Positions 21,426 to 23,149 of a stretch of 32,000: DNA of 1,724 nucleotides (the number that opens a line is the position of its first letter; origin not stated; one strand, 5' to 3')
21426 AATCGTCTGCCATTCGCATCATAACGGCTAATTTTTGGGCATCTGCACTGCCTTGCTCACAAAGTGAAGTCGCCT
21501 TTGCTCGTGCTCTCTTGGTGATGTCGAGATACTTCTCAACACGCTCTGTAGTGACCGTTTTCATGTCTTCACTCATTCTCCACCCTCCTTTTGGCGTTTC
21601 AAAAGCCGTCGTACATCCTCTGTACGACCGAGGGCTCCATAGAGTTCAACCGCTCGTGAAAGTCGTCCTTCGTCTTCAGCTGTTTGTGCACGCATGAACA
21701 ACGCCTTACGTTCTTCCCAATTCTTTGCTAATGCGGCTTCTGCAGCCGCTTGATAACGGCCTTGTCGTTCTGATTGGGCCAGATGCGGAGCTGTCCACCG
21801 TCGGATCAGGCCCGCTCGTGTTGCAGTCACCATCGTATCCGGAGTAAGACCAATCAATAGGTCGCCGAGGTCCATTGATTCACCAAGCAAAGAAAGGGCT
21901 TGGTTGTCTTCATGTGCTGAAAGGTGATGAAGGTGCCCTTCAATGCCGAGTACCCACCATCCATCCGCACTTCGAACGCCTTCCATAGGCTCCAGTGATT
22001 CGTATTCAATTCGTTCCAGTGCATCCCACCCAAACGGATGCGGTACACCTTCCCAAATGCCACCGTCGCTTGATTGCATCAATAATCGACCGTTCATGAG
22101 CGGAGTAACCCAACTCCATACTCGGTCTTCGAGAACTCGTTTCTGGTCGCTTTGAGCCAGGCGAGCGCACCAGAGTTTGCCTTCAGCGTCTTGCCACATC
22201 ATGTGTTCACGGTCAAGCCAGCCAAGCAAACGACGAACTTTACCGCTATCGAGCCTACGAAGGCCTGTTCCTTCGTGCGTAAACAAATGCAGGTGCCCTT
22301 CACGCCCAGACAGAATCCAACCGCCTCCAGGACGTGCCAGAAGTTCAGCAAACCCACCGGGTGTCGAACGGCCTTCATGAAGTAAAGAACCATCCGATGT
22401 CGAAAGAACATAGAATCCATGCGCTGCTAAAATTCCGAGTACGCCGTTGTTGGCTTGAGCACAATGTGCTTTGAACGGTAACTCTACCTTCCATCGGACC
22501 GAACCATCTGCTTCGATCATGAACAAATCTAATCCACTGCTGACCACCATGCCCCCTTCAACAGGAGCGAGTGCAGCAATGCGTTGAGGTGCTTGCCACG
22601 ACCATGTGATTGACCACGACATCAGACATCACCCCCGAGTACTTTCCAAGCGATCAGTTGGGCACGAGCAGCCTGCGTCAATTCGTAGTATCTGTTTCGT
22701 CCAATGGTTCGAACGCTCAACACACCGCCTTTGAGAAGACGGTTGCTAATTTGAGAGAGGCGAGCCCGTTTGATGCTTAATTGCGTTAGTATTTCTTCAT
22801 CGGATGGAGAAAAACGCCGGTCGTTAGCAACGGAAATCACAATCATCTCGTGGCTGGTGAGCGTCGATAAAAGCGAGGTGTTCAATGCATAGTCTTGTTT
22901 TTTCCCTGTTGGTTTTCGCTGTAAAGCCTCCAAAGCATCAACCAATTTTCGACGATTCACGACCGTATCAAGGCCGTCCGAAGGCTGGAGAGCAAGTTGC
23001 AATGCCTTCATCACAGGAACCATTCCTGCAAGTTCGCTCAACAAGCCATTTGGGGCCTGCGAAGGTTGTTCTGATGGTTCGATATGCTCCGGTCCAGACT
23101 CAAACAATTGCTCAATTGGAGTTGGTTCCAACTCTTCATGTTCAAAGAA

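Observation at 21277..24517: Translationally coupled trio: pseudo-ATPase ORC-like/wHTH protein, cytoplasmic beta-propeller protein and DUF357-like protein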

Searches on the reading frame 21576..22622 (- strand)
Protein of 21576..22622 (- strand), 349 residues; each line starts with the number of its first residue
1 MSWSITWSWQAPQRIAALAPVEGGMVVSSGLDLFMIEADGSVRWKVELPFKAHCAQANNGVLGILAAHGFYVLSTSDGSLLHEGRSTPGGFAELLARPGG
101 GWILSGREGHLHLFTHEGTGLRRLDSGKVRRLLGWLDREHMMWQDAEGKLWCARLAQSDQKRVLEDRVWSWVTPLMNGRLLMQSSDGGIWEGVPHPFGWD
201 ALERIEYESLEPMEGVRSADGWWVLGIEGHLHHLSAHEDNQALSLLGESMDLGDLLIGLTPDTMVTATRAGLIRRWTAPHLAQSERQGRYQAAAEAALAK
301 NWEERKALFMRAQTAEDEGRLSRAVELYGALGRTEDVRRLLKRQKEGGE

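Call 3: search_protein_families(library=pfam, proteins=[window:21576-22622:-], max_evalue=1)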
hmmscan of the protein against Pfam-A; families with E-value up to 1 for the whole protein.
window:21576-22622:- (349 aa): 2 families
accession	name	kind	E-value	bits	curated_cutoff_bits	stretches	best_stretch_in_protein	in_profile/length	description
PF13432.12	TPR_16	-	0.0084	17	32.7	1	286-328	9-54/65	Tetratricopeptide repeat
PF07719.23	TPR_2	-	0.49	11.1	27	0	306-328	2-24/34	Tetratricopeptide repeat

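Call 4: search_protein_families(library=ncbifam, proteins=[window:21576-22622:-], max_evalue=1)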
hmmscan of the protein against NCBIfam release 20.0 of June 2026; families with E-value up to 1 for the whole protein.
window:21576-22622:- (349 aa): 0 families

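Call 6: find_homologous_proteins(query=window:21576-22622:-)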
Query window:21576-22622:- (349 aa): 152 proteins with E <= 0.001 among 8000 candidates; the best 120 are listed.
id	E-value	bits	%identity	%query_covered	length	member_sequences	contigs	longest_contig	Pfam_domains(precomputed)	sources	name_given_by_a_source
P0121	1.9e-219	746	92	100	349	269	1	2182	-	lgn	-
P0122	1.4e-198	677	86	100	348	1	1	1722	-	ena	-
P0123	1.5e-194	664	82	99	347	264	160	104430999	-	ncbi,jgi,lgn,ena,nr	ncbi:hypothetical protein N9K43_00710 [Candidatus Poseidoniales archaeon]|jgi:hypothetical protein|n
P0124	3.3e-193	660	82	99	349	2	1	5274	-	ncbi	-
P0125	1.5e-192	657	82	99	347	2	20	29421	-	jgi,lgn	jgi:hypothetical protein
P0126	5.6e-192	656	81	99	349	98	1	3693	-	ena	-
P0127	9.4e-181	619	82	93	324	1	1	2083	-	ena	-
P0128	5.7e-170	583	70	100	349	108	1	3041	-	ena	-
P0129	1.9e-168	578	68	100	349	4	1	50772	-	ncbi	-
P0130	6.0e-167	573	69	100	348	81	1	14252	-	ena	-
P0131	1.7e-163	562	68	100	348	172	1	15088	-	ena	-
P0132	9.2e-162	556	67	100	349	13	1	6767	-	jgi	jgi:hypothetical protein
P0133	1.4e-159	549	66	100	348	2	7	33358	-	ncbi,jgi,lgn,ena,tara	tara:strand:- start:2147 stop:3193 length:1047 start_codon:yes stop_codon:yes gene_type:complete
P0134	1.7e-159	549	68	100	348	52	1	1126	-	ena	-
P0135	1.6e-158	546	66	100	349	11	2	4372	-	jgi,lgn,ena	-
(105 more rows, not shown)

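Call 23: predict_structure(alignment_id=A3)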
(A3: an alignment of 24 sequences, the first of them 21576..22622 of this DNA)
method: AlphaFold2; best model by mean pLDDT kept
length: 349 residues; sequences in the alignment: 24
mean_pLDDT: 88.0   pTM: 0.75
mean pLDDT of the five models: 88.0, 87.9, 86.8, 85.6, 85.2
residues with pLDDT >= 90: 203; 70-90: 116; 50-70: 26; < 50: 4
segments of 3 or more residues with pLDDT < 50: 239-241
pLDDT, mean of each block of 10 residues (from residue 1): 88 96 95 95 94 93 93 94 82 93 93 91 92 94 96 88 93 95 93 95 90 90 91 69 71 92 94 92 69 60 81 88 84 83 72
secondary structure, 60 per line:
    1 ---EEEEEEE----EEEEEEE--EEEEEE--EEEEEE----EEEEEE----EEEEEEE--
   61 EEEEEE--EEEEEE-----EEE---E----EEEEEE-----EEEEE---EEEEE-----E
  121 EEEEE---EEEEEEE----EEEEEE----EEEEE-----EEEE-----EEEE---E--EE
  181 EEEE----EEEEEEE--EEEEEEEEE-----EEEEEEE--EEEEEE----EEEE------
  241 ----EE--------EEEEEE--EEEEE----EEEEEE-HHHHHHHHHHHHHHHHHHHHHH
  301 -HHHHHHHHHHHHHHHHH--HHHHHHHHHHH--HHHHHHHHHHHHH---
elements in order: E4-10 E15-21 E24-29 E32-37 E42-47 E52-58 E61-66 E69-74 E80-82 E91-96 E102-106 E110-114 E120-125 E129-135 E140-145 E150-154 E160-163 E169-172 E179-184 E189-195 E198-206 E212-218 E221-226 E231-234 E255-260 E263-267 E272-277 H279-300 H302-318 H321-331 H334-346

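Call 27: fold_search(model_id=the predicted structure, library=pdb)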
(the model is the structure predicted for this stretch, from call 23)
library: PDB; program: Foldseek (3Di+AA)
matches with E <= 10: 1935; with E <= 0.001: 1822
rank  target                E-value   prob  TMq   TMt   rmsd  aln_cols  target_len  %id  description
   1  4imm_A                2.3e-13  1.00  0.53  0.55   6.5       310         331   16  The crystal structure of BamB from Moraxella catarrhalis (released 2014-03-26)
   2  4imm_B                3.7e-13  1.00  0.53  0.57   5.6       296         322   17  The crystal structure of BamB from Moraxella catarrhalis (released 2014-03-26)
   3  3q54                  1.5e-12  1.00  0.52  0.52   5.0       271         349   14  Crystal structure of Escherichia coli BamB (released 2012-05-09)
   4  8orr                  2.3e-12  1.00  0.53  0.53   5.6       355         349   11  Outer membrane protein assembly factor BamB from Klebsiella pneumoniae (released 2024-04-24)
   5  3q7m                  3.3e-12  1.00  0.54  0.55   6.2       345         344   12  The crystal structure of BamB from the BAM complex in spacegroup I222 (released 2011-02-09)
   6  3prw                  8.2e-12  1.00  0.51  0.51   5.3       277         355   14  Crystal structure of the lipoprotein BamB (released 2011-01-19)
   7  3q7o                  1.2e-11  1.00  0.60  0.58   4.7       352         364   12  The crystal structure of BamB from the BAM complex in spacegroup P213 (released 2011-02-09)
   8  8xi2_W                1.5e-11  1.00  0.63  0.46   4.0       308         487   11  Cryo-EM structure of the Chlamydomonas C* complex (released 2024-10-09)
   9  7mq8_LR               1.5e-11  1.00  0.55  0.28  12.1       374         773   13  Cryo-EM structure of the human SSU processome, state pre-A1 (released 2021-09-22)
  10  9co0_B                1.6e-11  1.00  0.57  0.58   5.8       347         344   13  CryoEM structure of BAM in complex with the PTB2 open-state inhibitor (in SMA nanodisc) (released 2024-12-25)
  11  9lul_H                1.6e-11  1.00  0.61  0.50   4.7       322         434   10  Local refinement of stacked like DDB1-DDA1-DET1-Ube2e2-COP1 complex (layer 1) (released 2026-01-28)
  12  9rsc_7                2.5e-11  1.00  0.64  0.59   4.3       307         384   11  Ternary complex of an improved charged molecular glue degrader ZZ2-SO2H, BRD4(BD1) neosubstrate, and the CTLH E3 ligas (released 2026-04-08)
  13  9l5t_T                2.7e-11  1.00  0.60  0.65   5.0       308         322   10  Cryo-EM structure of the thermophile spliceosome (state B*Q2) (released 2025-03-12)
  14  2trc_B                3.0e-11  1.00  0.64  0.65   4.2       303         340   10  PHOSDUCIN/TRANSDUCIN BETA-GAMMA COMPLEX (released 1997-06-05)
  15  7bnq_B                3.5e-11  1.00  0.58  0.55   5.1       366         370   12  Lateral-closed conformation of the lid-locked BAM complex (BamA E435C S665C, BamBDCE) by cryoEM (released 2021-06-02)
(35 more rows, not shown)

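Call 66: search_protein_families(library=pfam, alignment_id=A3, max_evalue=0.1)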
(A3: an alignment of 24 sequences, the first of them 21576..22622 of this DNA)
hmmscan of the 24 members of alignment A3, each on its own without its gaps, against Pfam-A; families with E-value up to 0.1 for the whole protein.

A. member 1, window:21576-22622:- (349 aa): 1 family
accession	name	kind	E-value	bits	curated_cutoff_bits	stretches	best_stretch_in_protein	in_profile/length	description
PF13432.12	TPR_16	-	0.0084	17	32.7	1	286-328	9-54/65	Tetratricopeptide repeat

B. families by the number of members that match (of 24 scanned): 4 families
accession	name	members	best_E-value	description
PF04097.20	Nic96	3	0.049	Nup93/Nic96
PF13432.12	TPR_16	2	0.0084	Tetratricopeptide repeat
PF22792.1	DUF7012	1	0.045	Domain of unknown function (DUF7012)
PF03683.19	UPF0175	1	0.064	Uncharacterised protein family (UPF0175)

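Call 78: search_protein_families(library=padloc, proteins=[window:21576-22622:-], max_evalue=0.01)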
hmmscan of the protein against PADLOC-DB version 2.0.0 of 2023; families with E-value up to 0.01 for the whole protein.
window:21576-22622:- (349 aa): 0 families

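Call 79: search_protein_families(library=phrogs, proteins=[window:21576-22622:-], max_evalue=0.01)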
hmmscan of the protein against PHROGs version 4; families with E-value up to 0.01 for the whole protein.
window:21576-22622:- (349 aa): 0 families

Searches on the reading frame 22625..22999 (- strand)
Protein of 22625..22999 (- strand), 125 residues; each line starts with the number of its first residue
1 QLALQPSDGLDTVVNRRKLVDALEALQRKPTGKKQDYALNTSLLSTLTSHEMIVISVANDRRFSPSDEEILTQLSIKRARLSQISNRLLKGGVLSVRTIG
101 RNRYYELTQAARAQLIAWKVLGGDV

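Call 84: search_solved_structures(query=A6, max_evalue=1, show_alignments=2)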
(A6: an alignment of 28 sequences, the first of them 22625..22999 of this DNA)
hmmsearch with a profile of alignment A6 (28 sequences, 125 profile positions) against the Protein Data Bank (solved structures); distinct sequences matched with E-value up to 1: 15.
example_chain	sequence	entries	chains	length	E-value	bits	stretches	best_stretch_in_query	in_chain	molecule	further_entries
3pqj_A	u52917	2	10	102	6.2e-05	26.2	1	68-117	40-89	Biofilm growth-associated repressor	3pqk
3f6v_A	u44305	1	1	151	0.0041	20.3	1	70-117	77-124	Possible transcriptional regulator, ArsR family protein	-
13ct_A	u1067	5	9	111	0.0058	19.8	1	66-116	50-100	Transcriptional regulator, ArsR family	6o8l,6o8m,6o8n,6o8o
6o8k_A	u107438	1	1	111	0.0058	19.8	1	67-116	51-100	Transcriptional regulator, ArsR family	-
4k2e_A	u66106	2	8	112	0.012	18.8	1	68-116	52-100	Transcriptional activator HlyU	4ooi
3jth_A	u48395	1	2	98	0.014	18.6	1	68-113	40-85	Transcription activator HlyU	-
5znx_A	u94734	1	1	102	0.015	18.6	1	68-113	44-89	Transcriptional activator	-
8qkf_A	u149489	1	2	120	0.024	17.9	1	68-115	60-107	ArsR family transcriptional regulator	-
6jmi_A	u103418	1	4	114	0.086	16.1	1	51-118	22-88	Uncharacterized HTH-type transcriptional regulator Rv0081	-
6on4_A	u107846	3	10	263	0.13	15.5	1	36-104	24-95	HTH-type transcriptional repressor NanR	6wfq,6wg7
2qby_A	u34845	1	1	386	0.26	14.5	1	76-104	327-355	Cell division control protein 6 homolog 1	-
3f72_A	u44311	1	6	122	0.32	14.2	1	84-120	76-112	Cadmium efflux system accessory protein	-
3l7w_A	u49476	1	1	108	0.48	13.7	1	76-117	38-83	Putative uncharacterized protein SMU.1704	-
2fbh_A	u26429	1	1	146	0.69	13.1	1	46-120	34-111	transcriptional regulator PA3341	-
3bj6_A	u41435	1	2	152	0.72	13.1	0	69-119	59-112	Transcriptional regulator, MarR family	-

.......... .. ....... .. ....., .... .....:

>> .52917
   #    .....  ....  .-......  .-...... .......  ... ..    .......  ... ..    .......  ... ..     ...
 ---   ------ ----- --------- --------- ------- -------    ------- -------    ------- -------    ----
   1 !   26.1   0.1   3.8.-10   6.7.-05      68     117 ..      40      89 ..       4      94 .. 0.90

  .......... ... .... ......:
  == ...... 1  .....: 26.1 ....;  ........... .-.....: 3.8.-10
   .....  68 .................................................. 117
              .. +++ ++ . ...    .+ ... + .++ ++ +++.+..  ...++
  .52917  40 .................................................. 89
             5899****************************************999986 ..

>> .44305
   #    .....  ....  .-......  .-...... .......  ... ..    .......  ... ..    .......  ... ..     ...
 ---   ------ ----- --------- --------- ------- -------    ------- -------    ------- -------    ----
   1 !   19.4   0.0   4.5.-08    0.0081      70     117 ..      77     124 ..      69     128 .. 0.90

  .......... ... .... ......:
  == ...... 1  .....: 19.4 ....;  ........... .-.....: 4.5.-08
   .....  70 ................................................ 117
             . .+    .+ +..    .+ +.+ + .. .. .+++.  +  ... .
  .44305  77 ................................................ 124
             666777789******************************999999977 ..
